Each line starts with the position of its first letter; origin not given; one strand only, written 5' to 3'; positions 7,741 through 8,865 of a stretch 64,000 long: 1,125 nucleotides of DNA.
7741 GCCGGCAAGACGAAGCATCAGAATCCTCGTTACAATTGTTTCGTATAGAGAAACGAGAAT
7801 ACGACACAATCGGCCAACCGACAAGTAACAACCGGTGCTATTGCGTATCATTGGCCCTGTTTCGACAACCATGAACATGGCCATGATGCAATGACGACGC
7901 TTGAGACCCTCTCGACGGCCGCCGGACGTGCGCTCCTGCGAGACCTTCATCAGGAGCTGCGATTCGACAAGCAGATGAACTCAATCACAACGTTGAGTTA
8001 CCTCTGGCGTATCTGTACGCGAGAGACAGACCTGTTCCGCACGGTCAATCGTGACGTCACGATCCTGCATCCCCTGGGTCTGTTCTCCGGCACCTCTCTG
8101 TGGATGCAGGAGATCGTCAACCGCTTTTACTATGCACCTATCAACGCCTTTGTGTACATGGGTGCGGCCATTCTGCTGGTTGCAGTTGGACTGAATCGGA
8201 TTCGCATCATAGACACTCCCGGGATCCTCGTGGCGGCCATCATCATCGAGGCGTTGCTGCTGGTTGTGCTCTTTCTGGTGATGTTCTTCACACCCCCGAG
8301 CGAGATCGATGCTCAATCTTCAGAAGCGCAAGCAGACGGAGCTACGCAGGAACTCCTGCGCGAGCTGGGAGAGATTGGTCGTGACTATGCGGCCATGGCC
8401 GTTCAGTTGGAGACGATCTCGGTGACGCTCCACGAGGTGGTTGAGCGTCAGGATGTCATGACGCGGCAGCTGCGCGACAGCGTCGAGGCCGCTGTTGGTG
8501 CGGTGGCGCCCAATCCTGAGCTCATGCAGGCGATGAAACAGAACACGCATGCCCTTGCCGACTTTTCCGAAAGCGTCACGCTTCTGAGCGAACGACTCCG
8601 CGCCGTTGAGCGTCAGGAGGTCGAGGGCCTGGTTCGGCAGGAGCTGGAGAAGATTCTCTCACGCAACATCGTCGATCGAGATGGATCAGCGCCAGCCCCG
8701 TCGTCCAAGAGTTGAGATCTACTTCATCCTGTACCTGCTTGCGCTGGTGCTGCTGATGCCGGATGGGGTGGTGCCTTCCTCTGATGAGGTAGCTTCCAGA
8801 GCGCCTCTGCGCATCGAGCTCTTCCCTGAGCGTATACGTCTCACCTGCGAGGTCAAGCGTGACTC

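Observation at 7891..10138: Unlinked GldL/GldM-like motor gene pair whose GldM-like partner is all-beta and non-canonical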

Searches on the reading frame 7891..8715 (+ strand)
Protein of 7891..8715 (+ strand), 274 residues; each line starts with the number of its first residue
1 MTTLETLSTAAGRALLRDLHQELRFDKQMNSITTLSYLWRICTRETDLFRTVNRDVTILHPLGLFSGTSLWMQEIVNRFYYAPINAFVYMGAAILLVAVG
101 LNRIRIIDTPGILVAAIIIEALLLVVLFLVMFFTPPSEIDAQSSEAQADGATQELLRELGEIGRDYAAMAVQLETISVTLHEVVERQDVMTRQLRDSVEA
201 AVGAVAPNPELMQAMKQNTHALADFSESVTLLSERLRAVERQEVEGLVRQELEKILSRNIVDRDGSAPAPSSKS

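Call 3: search_protein_families(library=pfam, proteins=[window:7891-8715:+], max_evalue=10)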
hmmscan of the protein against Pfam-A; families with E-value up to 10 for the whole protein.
window:7891-8715:+ (274 aa): 2 families
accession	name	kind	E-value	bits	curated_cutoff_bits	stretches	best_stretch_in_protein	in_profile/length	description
PF19964.5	EAD11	-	0.058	13.8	26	1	211-261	18-69/80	Effector-associated domain 11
PF03670.18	UPF0184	-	0.2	12.5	21.5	1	140-199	8-61/83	Uncharacterised protein family (UPF0184)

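Call 4: search_protein_families(library=ncbifam, proteins=[window:7891-8715:+], max_evalue=10)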
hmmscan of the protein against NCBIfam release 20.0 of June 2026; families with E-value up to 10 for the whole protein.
window:7891-8715:+ (274 aa): 4 families
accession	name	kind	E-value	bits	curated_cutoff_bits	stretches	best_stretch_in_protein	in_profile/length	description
TIGR03943.1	TIGR03943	equivalog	0.056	12.8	88.8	1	119-195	57-128/221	TIGR03943 family putative permease subunit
NF033885.1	conj_TraP_IncI1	equivalog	0.11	12.2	135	1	114-242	14-122/217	conjugal transfer protein TraP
NF009255.0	PRK12612.1-3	equivalog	0.13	13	112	1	33-71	21-59/92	putative monovalent cation/H+ antiporter subunit F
TIGR02978.1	phageshock_pspC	equivalog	0.24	11.3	104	0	210-242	74-106/121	envelope stress response membrane protein PspC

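Call 9: search_solved_structures(query=A1, max_evalue=10, show_alignments=3)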
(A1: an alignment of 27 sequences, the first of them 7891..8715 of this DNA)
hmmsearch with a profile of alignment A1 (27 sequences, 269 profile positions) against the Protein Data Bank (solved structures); distinct sequences matched with E-value up to 10: 47.
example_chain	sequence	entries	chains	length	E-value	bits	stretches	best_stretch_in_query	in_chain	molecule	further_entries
8qae_A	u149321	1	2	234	2.1e-05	27.2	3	169-247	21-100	sc-apCC-6-SLLA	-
8gl3_A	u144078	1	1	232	0.00044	22.9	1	131-258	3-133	pRLB-519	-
2ch7_A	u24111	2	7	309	0.00066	22.3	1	145-241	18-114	METHYL-ACCEPTING CHEMOTAXIS PROTEIN | Methyl-accepting chemotaxis protein 2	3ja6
6nz3_A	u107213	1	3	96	0.00089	21.8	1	174-236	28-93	Design construct XAA_GGHN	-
6o0i_A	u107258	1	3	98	0.0011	21.5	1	174-236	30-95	Design construct XAA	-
3ja6_H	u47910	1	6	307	0.0012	21.5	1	145-241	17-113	Methyl-accepting chemotaxis protein 2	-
6nxm_A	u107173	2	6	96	0.0013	21.3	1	174-236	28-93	Design construct XAA_GVDQ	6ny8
8a3k_UNK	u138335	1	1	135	0.0014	21.2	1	168-253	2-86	sc-apCC-4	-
2ch7_B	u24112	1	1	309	0.0015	21.1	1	145-241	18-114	METHYL-ACCEPTING CHEMOTAXIS PROTEIN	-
6o0c_A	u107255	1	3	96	0.0016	21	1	174-236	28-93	Design construct XAA_GVDQ mutant M4L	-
6nx2_A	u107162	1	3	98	0.0019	20.7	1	174-236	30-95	Design construct AAA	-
6nyk_A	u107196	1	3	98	0.0024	20.4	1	174-236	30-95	Design construct XAX_GGDQ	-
6nye_A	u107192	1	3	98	0.012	18.1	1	174-236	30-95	Design construct XAX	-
7sax_C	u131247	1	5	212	0.034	16.6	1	147-239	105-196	GldL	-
8gji_A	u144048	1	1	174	0.068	15.7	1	170-247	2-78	GCG binder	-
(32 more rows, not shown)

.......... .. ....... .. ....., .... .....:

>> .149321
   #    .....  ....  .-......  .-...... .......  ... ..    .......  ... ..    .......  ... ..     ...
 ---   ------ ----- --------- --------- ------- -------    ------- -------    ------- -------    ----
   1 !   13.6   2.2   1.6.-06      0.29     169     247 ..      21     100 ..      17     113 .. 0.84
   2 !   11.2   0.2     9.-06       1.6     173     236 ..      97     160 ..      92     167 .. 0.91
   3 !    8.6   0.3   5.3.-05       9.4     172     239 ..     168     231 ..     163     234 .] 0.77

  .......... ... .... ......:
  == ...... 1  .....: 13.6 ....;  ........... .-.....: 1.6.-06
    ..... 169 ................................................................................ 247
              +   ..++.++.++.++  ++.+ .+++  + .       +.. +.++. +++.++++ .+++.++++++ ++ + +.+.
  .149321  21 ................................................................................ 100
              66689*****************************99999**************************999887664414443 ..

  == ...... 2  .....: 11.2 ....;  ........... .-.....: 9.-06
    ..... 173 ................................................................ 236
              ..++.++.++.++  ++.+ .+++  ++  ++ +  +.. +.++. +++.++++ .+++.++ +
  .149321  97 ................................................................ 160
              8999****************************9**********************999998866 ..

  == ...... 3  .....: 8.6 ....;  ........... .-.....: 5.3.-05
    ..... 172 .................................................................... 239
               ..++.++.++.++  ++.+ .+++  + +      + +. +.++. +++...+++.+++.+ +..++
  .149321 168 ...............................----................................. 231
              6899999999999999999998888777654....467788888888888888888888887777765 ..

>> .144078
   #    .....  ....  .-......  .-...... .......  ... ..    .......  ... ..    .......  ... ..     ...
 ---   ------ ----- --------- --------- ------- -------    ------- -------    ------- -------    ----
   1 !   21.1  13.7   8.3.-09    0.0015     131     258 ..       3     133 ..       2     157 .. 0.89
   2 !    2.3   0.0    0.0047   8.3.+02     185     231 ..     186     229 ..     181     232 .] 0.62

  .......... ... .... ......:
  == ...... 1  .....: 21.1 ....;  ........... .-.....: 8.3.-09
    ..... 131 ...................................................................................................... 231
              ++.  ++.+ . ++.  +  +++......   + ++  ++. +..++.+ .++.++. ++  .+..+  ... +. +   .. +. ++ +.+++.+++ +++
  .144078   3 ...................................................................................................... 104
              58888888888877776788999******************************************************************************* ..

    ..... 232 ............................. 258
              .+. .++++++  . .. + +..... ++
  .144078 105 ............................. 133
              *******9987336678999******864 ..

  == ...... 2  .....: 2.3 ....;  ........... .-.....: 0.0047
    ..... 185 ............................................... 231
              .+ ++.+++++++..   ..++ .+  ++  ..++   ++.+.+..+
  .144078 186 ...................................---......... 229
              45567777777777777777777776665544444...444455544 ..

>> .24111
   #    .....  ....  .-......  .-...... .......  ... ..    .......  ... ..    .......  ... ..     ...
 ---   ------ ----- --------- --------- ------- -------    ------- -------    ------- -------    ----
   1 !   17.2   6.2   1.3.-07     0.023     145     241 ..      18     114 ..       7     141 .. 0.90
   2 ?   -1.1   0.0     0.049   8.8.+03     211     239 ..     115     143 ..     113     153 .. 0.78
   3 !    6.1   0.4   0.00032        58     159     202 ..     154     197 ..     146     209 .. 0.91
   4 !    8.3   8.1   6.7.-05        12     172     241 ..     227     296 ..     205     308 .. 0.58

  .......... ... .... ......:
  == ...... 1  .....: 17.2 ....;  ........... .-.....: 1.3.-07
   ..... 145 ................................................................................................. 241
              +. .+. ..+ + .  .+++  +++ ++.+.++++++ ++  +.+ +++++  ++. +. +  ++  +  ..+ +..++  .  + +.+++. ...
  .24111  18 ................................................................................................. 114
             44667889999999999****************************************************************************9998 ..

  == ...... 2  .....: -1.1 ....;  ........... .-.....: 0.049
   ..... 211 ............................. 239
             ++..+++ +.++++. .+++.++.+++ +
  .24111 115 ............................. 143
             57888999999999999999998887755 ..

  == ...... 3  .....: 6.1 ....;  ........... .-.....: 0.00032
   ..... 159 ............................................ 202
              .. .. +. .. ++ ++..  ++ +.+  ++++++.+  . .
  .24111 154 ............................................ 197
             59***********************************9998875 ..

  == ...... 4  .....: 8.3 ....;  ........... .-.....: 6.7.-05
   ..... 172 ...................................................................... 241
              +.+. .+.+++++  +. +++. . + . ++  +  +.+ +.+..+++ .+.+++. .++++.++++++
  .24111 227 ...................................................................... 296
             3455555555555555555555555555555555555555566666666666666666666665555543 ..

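Call 14: search_protein_families(library=ncbifam, alignment_id=A1, max_evalue=10)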
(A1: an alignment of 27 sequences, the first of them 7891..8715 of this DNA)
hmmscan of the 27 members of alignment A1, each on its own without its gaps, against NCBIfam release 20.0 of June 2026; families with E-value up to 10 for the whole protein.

A. member 1, window:7891-8715:+ (274 aa): 4 families
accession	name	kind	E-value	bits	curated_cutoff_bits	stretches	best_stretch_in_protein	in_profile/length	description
TIGR03943.1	TIGR03943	equivalog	0.056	12.8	88.8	1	119-195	57-128/221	TIGR03943 family putative permease subunit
NF033885.1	conj_TraP_IncI1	equivalog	0.11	12.2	135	1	114-242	14-122/217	conjugal transfer protein TraP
NF009255.0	PRK12612.1-3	equivalog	0.13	13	112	1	33-71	21-59/92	putative monovalent cation/H+ antiporter subunit F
TIGR02978.1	phageshock_pspC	equivalog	0.24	11.3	104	0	210-242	74-106/121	envelope stress response membrane protein PspC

B. families by the number of members that match (of 27 scanned): 33 families (the first 25 are shown)
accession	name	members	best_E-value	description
NF033885.1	conj_TraP_IncI1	3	0.01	conjugal transfer protein TraP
NF003977.1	PRK05470.1-1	3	0.015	fumarate reductase subunit FrdD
TIGR02978.1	phageshock_pspC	3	0.03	envelope stress response membrane protein PspC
NF046112.1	MSMEG_6209_Nter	2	0.0012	three-helix bundle dimerization domain-containing protein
NF006543.0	PRK09039.1-2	2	0.0034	peptidoglycan -binding protein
NF008438.0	PRK11281.1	1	0.0047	mechanosensitive channel MscK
NF033916.0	antiphage_ZorA_3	1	0.0065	anti-phage ZorAB system protein ZorA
NF003413.0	PRK04778.1-7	1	0.0073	septation ring formation regulator EzrA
TIGR02956.1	TMAO_torS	1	0.0077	TMAO reductase system sensor histidine kinase/response regulator TorS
NF047343.1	SCCmet_CcrB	1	0.012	cassette chromosome recombinase CcrB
NF008703.0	PRK11713.6-2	1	0.028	16S rRNA (uracil(1498)-N(3))-methyltransferase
TIGR02105.1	III_needle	1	0.028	type III secretion system needle filament subunit SctF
NF041222.1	BagA_FevW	1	0.029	bagremycin/ferroverdin biosynthesis tyrosine ammonia-lyase BagA/FevW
NF038025.1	dapto_LiaX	1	0.031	daptomycin-sensing surface protein LiaX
NF006133.0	PRK08278.1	1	0.038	SDR family oxidoreductase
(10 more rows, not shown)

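Call 32: predict_structure(alignment_id=A1)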
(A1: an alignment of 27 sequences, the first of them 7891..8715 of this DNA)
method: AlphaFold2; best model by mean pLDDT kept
length: 274 residues; sequences in the alignment: 27
mean_pLDDT: 76.5   pTM: 0.42
mean pLDDT of the five models: 76.5, 75.2, 73.1, 70.8, 69.0
residues with pLDDT >= 90: 16; 70-90: 186; 50-70: 56; < 50: 16
segments of 3 or more residues with pLDDT < 50: 140-145, 266-274
pLDDT, mean of each block of 10 residues (from residue 1): 63 79 81 83 68 62 75 83 87 89 85 89 87 62 51 76 88 90 89 83 67 76 85 83 80 70 50 39
secondary structure, 60 per line:
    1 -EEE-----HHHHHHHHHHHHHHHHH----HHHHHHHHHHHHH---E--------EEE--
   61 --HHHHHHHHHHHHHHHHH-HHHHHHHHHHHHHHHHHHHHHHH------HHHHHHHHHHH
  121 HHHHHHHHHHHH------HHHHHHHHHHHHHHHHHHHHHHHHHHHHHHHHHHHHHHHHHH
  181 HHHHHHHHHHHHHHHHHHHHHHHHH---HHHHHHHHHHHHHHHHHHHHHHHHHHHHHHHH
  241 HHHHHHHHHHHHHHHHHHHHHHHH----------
elements in order: E2-4 H10-26 H31-43 E56-58 H63-79 H81-103 H110-132 H139-205 H209-264

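Call 36: fold_search(model_id=the predicted structure, library=pdb)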
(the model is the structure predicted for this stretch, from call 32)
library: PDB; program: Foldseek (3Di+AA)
matches with E <= 10: 36; with E <= 0.001: 0
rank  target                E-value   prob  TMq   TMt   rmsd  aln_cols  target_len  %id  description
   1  9nye_A                2.2e+00  0.10  0.16  0.14   9.0       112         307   17  Cryo-EM structure of the glycosyltransferase GtrB in the apo state (octamer volume) (released 2025-12-17)
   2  6ek7                  2.8e+00  0.03  0.12  0.09  30.8       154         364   14  YaxA from Yersinia enterocolitica (released 2018-05-16)
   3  2v7d_C                3.8e+00  0.16  0.22  0.25   6.8       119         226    9  14-3-3 protein zeta in complex with Thr758 phosphorylated integrin beta2 peptide (released 2008-06-24)
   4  7sax_D                4.0e+00  0.60  0.16  0.68   1.8        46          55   17  Structure of GldLM, the proton-powered motor that drives Type IX protein secretion and gliding motility in Sphingobact (released 2022-03-23)
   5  5jm4_A                4.5e+00  0.15  0.21  0.25   7.3       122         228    5  Crystal structure of 14-3-3zeta in complex with a cyclic peptide involving an adamantyl and a dicarboxy side chain (released 2017-05-10)
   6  6sky_A                4.8e+00  0.08  0.16  0.05   9.9       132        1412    9  FAT and kinase domain of CtTel1 (released 2019-10-30)
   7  8cqo_A                4.8e+00  0.06  0.19  0.23  15.4       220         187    9  Crystal structure of Borrelia burgdorferi paralogous family 12 outer surface protein BBK01 (Se-Met data) (released 2024-03-13)
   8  8e12_B                4.8e+00  0.05  0.16  0.22  16.8       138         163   13  Homotrimeric variant of tcTRP9, BGL14 (released 2023-04-12)
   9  9gyt_h                5.1e+00  0.04  0.10  0.09   8.4        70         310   16  High resolution structure of B. oleracea mitoribosome (released 2025-10-15)
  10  2ch7_B                5.4e+00  0.11  0.37  0.34  24.2       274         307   19  Crystal structure of the cytoplasmic domain of a bacterial chemoreceptor from Thermotoga maritima (released 2006-04-18)
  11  8j56_F                6.1e+00  0.14  0.12  0.19   3.2        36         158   14  Crystal structure of the FlhDC complex from Cupriavidus necator (released 2024-02-28)
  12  5oo6_D                6.1e+00  0.02  0.15  0.07  14.0       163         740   12  Complex of human nuclear cap-binding complex with ARS2 C-terminal peptide (released 2017-11-15)
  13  3foe_A                6.4e+00  0.07  0.20  0.13  22.5       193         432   10  Structural insight into the quinolone-DNA cleavage complex of type IIA topoisomerases (released 2009-02-24)
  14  4p1w_C                6.4e+00  0.03  0.16  0.12  57.7       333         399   13  Crystal structure of Atg13(17BR)-Atg17-Atg29-Atg31 complex (released 2014-05-07)
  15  7sau_C                6.8e+00  0.13  0.17  0.47   3.5        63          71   21  Structure of GldLM, the proton-powered motor that drives Type IX protein secretion and gliding motility in Schleiferia (released 2022-03-23)
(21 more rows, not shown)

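Call 45: search_protein_representatives(alignment_id=A1)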
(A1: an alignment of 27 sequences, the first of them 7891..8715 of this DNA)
Query: 27 sequences, 269 profile positions. Proteins with E-value up to 0.001 (for the whole library): 194; up to 1e-10: 89; up to 1e-30: 37. The best 150 are listed.
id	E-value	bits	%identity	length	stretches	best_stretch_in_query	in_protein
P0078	6.9e-118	409.2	-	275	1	1-267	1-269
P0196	2.5e-103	361.4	-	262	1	1-260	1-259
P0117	5.1e-99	347.3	-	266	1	2-265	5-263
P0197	1.0e-96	339.7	-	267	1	1-263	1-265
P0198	9.3e-95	333.3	-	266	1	1-265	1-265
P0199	1.0e-94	333.2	-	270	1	1-262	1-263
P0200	2.6e-91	322.0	-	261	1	1-261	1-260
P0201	1.6e-87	309.6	-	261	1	3-263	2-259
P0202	7.1e-85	300.9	-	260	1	1-264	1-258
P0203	3.1e-84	298.8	-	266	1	1-261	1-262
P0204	1.1e-83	297.1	-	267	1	1-266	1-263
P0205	1.3e-82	293.5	-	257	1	1-260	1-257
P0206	4.2e-82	291.8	-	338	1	1-264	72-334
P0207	1.0e-80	287.3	-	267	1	3-267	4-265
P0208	4.4e-80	285.2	-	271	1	1-263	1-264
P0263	6.7e-17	78.0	-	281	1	71-257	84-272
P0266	1.2e-14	70.6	-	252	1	70-232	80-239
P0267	2.9e-14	69.4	-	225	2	63-146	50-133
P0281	6.0e-11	58.5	-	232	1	59-159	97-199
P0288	3.6e-09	52.7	-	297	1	72-146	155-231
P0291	4.4e-09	52.4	-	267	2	80-154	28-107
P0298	5.7e-08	48.8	-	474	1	71-197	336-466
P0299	6.1e-08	48.6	-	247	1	66-136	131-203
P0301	2.0e-07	47.0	-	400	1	62-222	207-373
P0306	5.0e-07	45.7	-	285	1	62-257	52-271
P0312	1.8e-06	43.8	-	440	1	62-151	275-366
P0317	3.8e-06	42.8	-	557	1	78-199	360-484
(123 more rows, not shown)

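Call 47: search_protein_families(library=ncbifam, alignment_id=A4, max_evalue=1)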
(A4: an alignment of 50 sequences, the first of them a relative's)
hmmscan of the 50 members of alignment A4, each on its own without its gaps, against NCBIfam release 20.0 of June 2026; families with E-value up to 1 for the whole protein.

A. member 1, P0285 (268 aa): 0 families

B. families by the number of members that match (of 50 scanned): 83 families (the first 25 are shown)
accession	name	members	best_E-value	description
NF003034.1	PRK03918.1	3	0.0026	DNA double-strand break repair ATPase Rad50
NF033885.1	conj_TraP_IncI1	3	0.019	conjugal transfer protein TraP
TIGR04402.2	mob_CxxC_CxxC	3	0.022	mobilome CxxCx(11)CxxC protein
TIGR00996.1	Mtu_fam_mce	2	4.2e-06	MCE family protein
NF045487.1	ASRP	2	0.00024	archaea-specific SMC-related protein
NF053525.1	thylo_ssr2422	2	0.0014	ssr2422 family thylakoid membrane protein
TIGR02168.1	SMC_prok_B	2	0.0018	chromosome segregation protein SMC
NF004872.0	PRK06231.1-2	2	0.014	F0F1 ATP synthase subunit B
TIGR03930.1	WXG100_ESAT6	2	0.026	WXG100 family type VII secretion target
NF033632.1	SLATT_4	2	0.049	SLATT domain-containing protein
TIGR02169.1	SMC_prok_A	2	0.11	chromosome segregation protein SMC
NF007024.0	PRK09490.1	1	6.4e-98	methionine synthase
TIGR02082.1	metH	1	9.2e-80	methionine synthase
NF005719.0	PRK07535.1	1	5.8e-13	methyltetrahydrofolate:corrinoid/iron-sulfur protein methyltransferase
NF040758.1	CODH_ACS_meth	1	1.8e-07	carbon monoxide dehydrogenase/acetyl-CoA synthase methytransferase subunit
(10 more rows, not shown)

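Call 48: search_protein_families(library=pfam, alignment_id=A4, max_evalue=1)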
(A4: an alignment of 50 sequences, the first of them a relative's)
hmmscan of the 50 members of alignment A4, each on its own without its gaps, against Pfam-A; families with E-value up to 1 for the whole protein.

A. member 1, P0285 (268 aa): 2 families
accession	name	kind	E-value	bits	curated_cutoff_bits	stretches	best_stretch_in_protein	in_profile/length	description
PF04912.19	Dynamitin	-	0.035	13.8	31.8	1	137-253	158-284/396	Dynamitin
PF12210.13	Hrs_helical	-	0.038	14.9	30.6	1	194-237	4-46/95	Hepatocyte growth factor-regulated tyrosine kinase substrate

B. families by the number of members that match (of 50 scanned): 176 families (the first 25 are shown)
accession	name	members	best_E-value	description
PF00335.26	Tetraspanin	7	6.6e-05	Tetraspanin family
PF06103.16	DUF948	4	0.0022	Bacterial protein of unknown function (DUF948)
PF10112.14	Halogen_Hydrol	3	0.00046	5-bromo-4-chloroindolyl phosphate hydrolysis protein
PF04513.17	Baculo_PEP_C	3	0.0061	Baculovirus polyhedron envelope protein, PEP, C terminus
PF05531.17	NPV_P10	3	0.0075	Nucleopolyhedrovirus P10 protein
PF04136.21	COG3_N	3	0.038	Conserved oligomeric Golgi complex subunit 3, N-terminal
PF02465.23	FliD_N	3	0.07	Flagellar hook-associated protein 2 N-terminus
PF03595.22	SLAC1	2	0.0035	Voltage-dependent anion channel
PF00558.24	Vpu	2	0.005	Vpu protein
PF11992.13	TgpA_N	2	0.024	TgpA N-terminal domain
PF06912.16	DUF1275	2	0.071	Protein of unknown function (DUF1275)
PF09813.14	Coa3_cc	2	0.1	Cytochrome c oxidase assembly factor 3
PF18709.6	DLP_helical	2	0.12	Dynamin-like helical domain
PF12329.13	TMF_DNA_bd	2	0.14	TATA element modulatory factor 1 DNA binding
PF10046.14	BLOC1_2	2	0.14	Biogenesis of lysosome-related organelles complex-1 subunit 2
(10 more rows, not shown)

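Call 50: find_encoding_contigs(protein=P0288, flank=8000, max_places=3)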
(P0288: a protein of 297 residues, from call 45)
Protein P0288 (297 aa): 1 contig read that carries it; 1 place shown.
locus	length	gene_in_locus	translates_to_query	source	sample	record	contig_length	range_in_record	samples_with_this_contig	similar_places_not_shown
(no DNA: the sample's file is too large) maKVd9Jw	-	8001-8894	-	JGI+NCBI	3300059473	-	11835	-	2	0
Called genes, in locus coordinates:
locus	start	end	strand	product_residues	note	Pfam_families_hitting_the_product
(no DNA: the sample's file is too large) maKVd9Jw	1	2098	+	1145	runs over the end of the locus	?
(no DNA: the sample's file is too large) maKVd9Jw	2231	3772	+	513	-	PF00117:GATase, PF07722:Peptidase_C26, PF02540:NAD_synthase (weak), PF00958:GMP_synt_C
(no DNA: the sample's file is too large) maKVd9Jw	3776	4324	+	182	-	PF08922:DUF1905, PF13376:OmdA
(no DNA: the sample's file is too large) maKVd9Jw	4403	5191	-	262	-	PF01625:PMSR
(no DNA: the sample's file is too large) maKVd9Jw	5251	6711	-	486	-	PF05195:AMP_N, PF00557:Peptidase_M24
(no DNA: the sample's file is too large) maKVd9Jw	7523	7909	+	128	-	-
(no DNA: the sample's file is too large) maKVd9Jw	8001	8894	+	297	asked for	-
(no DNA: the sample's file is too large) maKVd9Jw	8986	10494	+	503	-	?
